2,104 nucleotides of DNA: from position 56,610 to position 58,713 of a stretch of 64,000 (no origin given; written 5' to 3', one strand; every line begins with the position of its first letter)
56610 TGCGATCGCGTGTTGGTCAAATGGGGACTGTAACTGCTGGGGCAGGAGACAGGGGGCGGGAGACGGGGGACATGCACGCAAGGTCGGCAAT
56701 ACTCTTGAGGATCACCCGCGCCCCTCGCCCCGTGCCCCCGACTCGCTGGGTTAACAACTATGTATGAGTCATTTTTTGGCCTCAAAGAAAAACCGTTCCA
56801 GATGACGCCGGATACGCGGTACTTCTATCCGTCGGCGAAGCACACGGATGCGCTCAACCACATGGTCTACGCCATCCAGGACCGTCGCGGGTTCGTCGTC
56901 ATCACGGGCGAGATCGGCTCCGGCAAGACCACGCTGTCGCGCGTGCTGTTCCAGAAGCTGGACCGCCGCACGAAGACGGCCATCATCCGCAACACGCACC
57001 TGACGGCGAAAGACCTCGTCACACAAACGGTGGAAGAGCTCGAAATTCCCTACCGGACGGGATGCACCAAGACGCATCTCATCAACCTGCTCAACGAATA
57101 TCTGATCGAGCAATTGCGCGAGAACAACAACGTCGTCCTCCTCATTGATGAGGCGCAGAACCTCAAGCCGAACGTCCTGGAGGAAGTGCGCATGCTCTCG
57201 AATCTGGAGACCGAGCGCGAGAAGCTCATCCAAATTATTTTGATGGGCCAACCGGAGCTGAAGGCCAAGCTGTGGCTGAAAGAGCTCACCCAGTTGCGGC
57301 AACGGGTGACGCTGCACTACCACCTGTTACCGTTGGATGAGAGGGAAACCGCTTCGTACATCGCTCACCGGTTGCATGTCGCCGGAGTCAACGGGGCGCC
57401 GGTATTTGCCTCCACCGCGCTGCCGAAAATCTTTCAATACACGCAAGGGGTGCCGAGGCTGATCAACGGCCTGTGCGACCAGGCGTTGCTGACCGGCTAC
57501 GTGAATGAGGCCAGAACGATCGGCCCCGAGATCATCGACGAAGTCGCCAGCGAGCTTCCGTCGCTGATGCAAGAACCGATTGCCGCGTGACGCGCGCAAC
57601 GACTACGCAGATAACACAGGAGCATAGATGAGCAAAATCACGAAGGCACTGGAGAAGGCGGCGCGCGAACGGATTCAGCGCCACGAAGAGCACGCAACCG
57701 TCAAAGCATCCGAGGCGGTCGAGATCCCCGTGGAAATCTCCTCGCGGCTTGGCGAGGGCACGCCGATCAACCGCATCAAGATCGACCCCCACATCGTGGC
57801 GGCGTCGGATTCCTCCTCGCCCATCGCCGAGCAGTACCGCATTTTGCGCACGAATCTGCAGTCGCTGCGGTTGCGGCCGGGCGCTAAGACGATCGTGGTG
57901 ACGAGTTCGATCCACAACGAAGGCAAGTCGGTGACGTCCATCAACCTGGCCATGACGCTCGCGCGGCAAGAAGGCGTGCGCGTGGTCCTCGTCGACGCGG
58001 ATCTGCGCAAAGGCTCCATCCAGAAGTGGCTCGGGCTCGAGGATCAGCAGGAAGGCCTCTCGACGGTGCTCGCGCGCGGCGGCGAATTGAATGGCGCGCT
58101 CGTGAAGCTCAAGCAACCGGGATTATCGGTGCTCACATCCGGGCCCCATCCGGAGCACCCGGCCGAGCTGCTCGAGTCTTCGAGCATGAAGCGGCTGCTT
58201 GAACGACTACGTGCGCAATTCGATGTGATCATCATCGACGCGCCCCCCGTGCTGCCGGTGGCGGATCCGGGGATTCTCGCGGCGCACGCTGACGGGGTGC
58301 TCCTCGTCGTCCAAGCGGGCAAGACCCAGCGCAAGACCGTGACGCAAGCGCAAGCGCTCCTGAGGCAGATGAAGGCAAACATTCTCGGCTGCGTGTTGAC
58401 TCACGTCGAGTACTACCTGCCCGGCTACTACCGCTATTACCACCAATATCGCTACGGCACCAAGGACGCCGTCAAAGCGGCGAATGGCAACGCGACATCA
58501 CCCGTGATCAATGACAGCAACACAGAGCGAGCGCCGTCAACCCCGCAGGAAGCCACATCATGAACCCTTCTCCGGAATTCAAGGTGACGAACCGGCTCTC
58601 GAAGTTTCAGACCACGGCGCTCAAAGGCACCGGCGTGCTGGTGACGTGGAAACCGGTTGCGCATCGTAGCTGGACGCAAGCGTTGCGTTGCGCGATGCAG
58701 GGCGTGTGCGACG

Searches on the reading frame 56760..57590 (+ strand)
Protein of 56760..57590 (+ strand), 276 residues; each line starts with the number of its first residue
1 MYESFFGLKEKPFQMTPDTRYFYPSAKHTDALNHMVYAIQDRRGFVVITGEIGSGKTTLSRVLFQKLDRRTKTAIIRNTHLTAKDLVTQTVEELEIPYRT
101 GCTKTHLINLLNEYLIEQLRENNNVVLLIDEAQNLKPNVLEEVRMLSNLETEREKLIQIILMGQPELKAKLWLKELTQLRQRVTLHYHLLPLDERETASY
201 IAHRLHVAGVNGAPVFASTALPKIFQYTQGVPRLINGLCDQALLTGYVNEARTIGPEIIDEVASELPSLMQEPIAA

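Call 46: search_protein_families(library=pfam, proteins=[window:56760-57590:+], max_evalue=0.00001)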
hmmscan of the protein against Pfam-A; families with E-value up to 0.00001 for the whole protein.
window:56760-57590:+ (276 aa): 4 families
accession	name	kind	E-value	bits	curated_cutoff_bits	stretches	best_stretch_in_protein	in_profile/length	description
PF13401.12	AAA_22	-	7.5e-27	94.7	27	1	41-170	3-129/130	AAA domain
PF13191.12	AAA_16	-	1.1e-12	49.2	32.6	1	27-153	7-162/167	AAA ATPase domain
PF13173.12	AAA_14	-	6.8e-07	29.8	27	1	44-196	3-127/129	AAA domain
PF01637.24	ATPase_2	-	2.4e-06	28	33.2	1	40-147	17-139/225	ATPase domain predominantly from Archaea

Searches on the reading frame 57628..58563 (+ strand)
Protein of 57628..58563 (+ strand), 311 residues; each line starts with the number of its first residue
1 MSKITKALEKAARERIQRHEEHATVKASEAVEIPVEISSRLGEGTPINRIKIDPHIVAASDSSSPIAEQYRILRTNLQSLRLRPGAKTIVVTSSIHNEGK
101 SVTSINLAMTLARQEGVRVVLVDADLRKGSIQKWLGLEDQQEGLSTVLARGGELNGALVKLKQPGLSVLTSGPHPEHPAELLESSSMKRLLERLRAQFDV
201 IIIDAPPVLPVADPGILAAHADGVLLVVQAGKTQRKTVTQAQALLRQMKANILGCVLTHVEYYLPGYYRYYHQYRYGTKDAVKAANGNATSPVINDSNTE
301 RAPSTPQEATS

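Call 46: search_protein_families(library=pfam, proteins=[window:57628-58563:+], max_evalue=0.00001)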
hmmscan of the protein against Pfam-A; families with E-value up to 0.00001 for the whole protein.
window:57628-58563:+ (311 aa): 4 families
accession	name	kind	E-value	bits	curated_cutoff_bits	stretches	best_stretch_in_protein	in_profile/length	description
PF13614.12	AAA_31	-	2.5e-13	50.8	27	1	87-247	2-166/177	AAA domain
PF10609.15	ParA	-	5.8e-11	42.7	27.1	1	87-259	4-174/246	NUBPL iron-transfer P-loop NTPase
PF01656.29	CbiA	-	1.4e-06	28.7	25.4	1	90-233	2-54/125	CobQ/CobB/MinD/ParA nucleotide binding domain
PF09140.17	MipZ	-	4.3e-06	26.7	20.7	0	88-206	2-108/262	ATPase MipZ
